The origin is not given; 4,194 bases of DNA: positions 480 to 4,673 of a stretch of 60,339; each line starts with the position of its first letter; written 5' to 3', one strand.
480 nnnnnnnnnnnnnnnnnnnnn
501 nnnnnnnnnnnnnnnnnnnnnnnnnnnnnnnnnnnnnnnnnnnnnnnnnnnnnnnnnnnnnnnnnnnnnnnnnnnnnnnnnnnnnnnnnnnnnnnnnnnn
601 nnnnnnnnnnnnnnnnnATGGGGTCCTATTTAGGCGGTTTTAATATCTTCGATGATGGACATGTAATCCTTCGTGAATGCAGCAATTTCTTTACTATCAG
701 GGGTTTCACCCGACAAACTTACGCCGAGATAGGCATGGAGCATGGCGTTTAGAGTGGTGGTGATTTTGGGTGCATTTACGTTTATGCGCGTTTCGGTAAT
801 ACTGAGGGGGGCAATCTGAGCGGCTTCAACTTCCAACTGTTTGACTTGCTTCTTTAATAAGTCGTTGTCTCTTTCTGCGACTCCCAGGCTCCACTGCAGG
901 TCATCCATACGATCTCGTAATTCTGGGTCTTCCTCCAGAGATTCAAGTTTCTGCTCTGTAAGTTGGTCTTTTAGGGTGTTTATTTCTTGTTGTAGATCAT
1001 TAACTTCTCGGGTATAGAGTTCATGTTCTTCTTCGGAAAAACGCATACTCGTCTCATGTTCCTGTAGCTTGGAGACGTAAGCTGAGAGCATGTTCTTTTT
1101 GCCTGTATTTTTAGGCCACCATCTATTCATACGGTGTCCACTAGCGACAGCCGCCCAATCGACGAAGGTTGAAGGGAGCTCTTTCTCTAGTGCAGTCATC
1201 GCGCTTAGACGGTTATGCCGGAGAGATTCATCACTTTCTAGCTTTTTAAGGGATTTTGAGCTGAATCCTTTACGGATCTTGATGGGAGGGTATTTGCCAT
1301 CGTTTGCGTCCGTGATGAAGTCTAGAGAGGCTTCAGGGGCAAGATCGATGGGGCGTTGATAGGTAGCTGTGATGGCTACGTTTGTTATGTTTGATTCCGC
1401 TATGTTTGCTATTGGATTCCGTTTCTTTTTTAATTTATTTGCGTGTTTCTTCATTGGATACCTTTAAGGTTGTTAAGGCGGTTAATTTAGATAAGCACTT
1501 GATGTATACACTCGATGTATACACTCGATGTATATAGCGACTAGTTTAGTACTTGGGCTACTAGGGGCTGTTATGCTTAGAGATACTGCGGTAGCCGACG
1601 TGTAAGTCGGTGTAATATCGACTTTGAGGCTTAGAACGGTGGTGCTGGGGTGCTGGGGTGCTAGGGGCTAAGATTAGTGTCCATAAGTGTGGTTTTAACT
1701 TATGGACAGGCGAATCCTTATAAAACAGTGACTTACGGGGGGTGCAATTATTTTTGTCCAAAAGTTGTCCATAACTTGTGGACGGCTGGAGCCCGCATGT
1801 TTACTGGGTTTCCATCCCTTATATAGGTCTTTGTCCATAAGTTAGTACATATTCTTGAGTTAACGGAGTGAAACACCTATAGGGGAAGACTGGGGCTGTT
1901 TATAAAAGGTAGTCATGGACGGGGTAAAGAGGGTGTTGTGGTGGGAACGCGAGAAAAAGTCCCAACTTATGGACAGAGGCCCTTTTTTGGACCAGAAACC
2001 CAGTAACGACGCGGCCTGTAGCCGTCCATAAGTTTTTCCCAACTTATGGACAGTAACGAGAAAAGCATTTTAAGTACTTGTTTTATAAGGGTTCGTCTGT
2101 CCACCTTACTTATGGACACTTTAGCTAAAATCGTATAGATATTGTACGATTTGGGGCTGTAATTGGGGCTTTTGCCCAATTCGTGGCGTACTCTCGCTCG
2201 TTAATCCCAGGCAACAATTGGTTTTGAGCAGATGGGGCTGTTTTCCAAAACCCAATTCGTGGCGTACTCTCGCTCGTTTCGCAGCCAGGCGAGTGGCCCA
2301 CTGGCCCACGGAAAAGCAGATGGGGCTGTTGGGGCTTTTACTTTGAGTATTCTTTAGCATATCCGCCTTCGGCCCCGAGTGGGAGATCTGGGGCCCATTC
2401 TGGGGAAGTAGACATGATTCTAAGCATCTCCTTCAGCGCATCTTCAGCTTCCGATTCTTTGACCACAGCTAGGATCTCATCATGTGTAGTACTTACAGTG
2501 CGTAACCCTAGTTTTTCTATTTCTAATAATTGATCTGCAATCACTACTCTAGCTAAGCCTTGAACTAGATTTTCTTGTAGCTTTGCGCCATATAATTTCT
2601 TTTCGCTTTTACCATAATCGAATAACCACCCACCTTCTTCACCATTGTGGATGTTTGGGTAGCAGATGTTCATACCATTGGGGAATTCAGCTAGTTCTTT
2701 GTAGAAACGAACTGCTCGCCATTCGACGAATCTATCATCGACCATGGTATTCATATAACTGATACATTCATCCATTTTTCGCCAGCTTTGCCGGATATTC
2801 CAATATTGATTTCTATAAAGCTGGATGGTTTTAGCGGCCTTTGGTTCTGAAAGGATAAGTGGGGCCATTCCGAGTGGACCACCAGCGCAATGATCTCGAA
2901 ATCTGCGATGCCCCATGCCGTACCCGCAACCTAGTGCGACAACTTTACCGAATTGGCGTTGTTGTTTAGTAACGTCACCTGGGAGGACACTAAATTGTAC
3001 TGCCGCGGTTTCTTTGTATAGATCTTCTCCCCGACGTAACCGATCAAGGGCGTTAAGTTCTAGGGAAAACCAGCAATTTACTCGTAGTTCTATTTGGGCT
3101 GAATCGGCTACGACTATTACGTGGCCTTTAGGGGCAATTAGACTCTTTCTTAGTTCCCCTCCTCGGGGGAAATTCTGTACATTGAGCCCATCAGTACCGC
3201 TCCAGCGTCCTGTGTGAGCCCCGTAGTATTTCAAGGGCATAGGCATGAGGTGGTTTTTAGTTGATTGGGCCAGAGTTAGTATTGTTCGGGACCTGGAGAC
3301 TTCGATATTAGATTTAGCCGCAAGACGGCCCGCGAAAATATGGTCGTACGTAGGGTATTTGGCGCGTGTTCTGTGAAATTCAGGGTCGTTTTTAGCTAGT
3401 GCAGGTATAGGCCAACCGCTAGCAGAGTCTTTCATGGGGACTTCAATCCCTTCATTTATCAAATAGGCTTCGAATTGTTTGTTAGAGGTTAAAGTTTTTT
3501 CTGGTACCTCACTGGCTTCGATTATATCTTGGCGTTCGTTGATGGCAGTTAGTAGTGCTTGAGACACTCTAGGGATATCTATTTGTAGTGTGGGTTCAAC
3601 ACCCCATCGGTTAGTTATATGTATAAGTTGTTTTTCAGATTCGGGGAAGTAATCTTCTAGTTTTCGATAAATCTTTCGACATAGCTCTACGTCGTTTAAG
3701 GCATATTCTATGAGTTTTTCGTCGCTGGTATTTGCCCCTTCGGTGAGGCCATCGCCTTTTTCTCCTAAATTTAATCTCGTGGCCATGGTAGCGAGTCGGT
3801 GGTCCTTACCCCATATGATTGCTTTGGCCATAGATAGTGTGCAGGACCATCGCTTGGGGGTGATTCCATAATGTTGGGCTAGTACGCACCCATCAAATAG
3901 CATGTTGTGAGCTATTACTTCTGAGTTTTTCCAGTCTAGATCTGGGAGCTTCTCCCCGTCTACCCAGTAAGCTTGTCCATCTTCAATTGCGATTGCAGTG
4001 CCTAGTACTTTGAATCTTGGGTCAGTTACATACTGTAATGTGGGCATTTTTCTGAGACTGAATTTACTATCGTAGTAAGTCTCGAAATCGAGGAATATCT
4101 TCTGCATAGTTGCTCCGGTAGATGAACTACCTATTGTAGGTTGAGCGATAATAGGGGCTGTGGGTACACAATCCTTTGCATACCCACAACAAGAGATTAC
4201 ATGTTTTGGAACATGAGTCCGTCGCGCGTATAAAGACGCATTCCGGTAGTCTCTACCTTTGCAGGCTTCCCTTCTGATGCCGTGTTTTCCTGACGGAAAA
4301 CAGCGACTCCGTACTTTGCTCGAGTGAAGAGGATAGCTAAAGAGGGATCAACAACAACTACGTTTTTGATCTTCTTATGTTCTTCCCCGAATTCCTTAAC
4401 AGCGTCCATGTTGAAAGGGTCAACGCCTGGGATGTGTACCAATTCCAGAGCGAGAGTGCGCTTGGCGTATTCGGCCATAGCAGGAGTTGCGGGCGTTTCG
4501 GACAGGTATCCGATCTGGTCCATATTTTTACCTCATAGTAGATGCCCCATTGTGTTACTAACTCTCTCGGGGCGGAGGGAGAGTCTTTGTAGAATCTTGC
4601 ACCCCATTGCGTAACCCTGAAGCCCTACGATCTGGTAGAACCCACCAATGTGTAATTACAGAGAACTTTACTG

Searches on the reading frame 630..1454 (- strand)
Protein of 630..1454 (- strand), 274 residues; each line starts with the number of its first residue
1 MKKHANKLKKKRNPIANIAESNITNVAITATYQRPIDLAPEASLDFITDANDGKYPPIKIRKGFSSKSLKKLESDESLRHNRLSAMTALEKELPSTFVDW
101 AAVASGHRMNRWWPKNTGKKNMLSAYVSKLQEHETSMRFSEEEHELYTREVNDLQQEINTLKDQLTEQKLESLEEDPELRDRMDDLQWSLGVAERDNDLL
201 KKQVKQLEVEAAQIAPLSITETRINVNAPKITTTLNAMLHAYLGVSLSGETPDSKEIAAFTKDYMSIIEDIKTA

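Call 7: search_protein_families(library=phrogs, proteins=[window:630-1454:-], max_evalue=0.001)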
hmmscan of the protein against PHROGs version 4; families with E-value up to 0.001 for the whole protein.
window:630-1454:- (274 aa): 0 families

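Call 35: search_protein_families(library=pfam, proteins=[window:630-1454:-], max_evalue=0.1)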
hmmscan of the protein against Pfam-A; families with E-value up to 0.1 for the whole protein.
window:630-1454:- (274 aa): 3 families
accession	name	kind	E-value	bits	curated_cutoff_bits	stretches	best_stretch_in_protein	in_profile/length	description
PF17891.6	FluMu_N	-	0.0041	17.2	25.8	1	154-179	18-42/49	Mu-like prophage FluMu N-terminal domain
PF05960.17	DUF885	-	0.013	15.5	32.4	1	125-221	217-319/532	Bacterial protein of unknown function (DUF885)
PF07586.16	HXXSHH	-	0.047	13.7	30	0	104-139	8-44/307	Protein of unknown function (DUF1552)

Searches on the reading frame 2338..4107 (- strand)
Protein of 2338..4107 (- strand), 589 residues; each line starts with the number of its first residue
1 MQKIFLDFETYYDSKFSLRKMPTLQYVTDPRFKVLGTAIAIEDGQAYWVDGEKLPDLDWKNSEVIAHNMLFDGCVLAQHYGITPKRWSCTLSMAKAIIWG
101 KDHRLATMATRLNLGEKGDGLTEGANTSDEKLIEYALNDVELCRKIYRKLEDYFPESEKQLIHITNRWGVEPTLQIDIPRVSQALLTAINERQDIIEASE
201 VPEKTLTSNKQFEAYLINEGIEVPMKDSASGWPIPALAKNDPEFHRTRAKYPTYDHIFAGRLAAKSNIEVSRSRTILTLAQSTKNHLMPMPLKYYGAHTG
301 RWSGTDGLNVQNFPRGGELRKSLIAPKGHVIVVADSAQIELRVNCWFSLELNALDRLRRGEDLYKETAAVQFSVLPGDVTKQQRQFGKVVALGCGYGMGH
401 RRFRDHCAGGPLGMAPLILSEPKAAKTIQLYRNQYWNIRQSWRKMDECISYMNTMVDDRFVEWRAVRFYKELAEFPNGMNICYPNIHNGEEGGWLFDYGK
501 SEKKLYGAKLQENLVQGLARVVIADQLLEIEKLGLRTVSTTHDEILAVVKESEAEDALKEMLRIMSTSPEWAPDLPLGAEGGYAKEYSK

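Call 7: search_protein_families(library=phrogs, proteins=[window:2338-4107:-], max_evalue=0.001)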
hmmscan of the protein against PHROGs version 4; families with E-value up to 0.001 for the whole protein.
window:2338-4107:- (589 aa): 5 families
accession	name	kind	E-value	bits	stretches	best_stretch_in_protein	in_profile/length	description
phrog_17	-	DNA, RNA and nucleotide metabolism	1.2e-75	256.5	1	3-584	672-1231/1445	DNA polymerase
phrog_10285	-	DNA, RNA and nucleotide metabolism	5.5e-25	89.1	1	317-588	43-319/321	DNA polymerase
phrog_7766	-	DNA, RNA and nucleotide metabolism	1.5e-23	84.2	1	429-589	13-185/186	DNA polymerase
phrog_192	-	DNA, RNA and nucleotide metabolism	7.7e-07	29.7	1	57-183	185-288/397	DNA polymerase exonuclease subunit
phrog_2573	-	DNA, RNA and nucleotide metabolism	7.1e-06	26.4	1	327-570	15-250/336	DNA polymerase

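Call 51: search_dna_similar(query=window:2338-4107:-, collection=phages, mode=protein, max_rows=12)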
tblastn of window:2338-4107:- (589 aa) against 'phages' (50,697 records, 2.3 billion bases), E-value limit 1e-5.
Records with a match: 1743; places in all: 1748; records where one place covers at least 80% of the query: 134.
Best place of each record, by identity: <60% 1743.
By first word of the organism name: Salmonella 334; Escherichia 251; Microbacterium 173; Streptococcus 122; Staphylococcus 84; Gordonia 68; Bacteroides 55; Xanthomonas 49; Pseudomonas 42; Vibrio 41; and 100 more.
By host as written in the record: Escherichia coli 133; - 122; Microbacterium foliorum NRRL B-24224 SEA 91; Salmonella enterica subsp. enterica serovar Typhimurium 68; Microbacterium foliorum NRRL B-24224 62; Salmonella enterica subsp. enterica serovar Enteritidis 53; Salmonella sp. 37; Gordonia rubripertincta NRRL B-16540 33; and 551 more.
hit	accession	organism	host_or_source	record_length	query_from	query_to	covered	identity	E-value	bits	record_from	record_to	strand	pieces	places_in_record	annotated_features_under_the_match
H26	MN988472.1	Rhizobium phage RHph_TM3_14A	Rhizobium etli T3_14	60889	1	587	100%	32.3%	2e-84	293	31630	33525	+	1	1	DNA polymerase I protein | hypothetical protein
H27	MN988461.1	Rhizobium phage RHph_TM27A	Rhizobium phaseoli N831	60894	1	587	100%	32.3%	2e-84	293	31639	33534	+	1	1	DNA polymerase I protein | hypothetical protein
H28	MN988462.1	Rhizobium phage RHph_TM27B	Rhizobium phaseoli N831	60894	1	587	100%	32.3%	2e-84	293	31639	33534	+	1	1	DNA polymerase I protein | hypothetical protein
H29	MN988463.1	Rhizobium phage RHph_TM29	Rhizobium phaseoli N931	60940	1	587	100%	32.3%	2e-84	293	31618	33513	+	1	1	DNA polymerase I protein | hypothetical protein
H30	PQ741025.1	Pseudomonas phage CRPAP1904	Pseudomonas aeruginosa CRPA190 ...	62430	1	589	100%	31.7%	3e-76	270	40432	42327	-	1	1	DNA polymerase I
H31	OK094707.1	Pseudomonas phage YMC17/07/R4900a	Pseudomonas aeruginosa YMC17/07/R4900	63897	1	589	100%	31.6%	1e-77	273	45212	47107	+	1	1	putative DNA polymerase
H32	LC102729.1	Pseudomonas phage phiR18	-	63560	1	589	100%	31.5%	6e-76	269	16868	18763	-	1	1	hypothetical protein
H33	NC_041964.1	Pseudomonas phage phiR18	-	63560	1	589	100%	31.5%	6e-76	269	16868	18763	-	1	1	DNA polymerase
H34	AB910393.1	Pseudomonas phage KPP25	Pseudomonas aeruginosa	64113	1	589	100%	31.4%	7e-78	274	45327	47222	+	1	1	putative DNA polymerase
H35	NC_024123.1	Pseudomonas phage KPP25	Pseudomonas aeruginosa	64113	1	589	100%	31.4%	7e-78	274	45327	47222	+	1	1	DNA polymerase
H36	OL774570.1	Aeromonas phage phiA008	Aeromonas sp.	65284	4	588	99%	28.3%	1e-56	212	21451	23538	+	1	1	dpo: hypothetical protein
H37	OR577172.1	Pseudomonas phage Rollin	Pseudomonas aeruginosa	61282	1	589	100%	27.8%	1e-51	197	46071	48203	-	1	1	hypothetical protein (x2)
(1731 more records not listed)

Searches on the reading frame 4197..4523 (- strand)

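Call 35: search_protein_families(library=pfam, proteins=[window:4197-4523:-], max_evalue=0.1)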
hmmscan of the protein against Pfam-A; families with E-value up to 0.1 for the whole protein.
window:4197-4523:- (108 aa): 1 family
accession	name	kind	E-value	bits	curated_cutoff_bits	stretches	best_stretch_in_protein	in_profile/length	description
PF10309.14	NCBP3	-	0.016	15.4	28.9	1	26-53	3-30/59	Nuclear cap-binding protein subunit 3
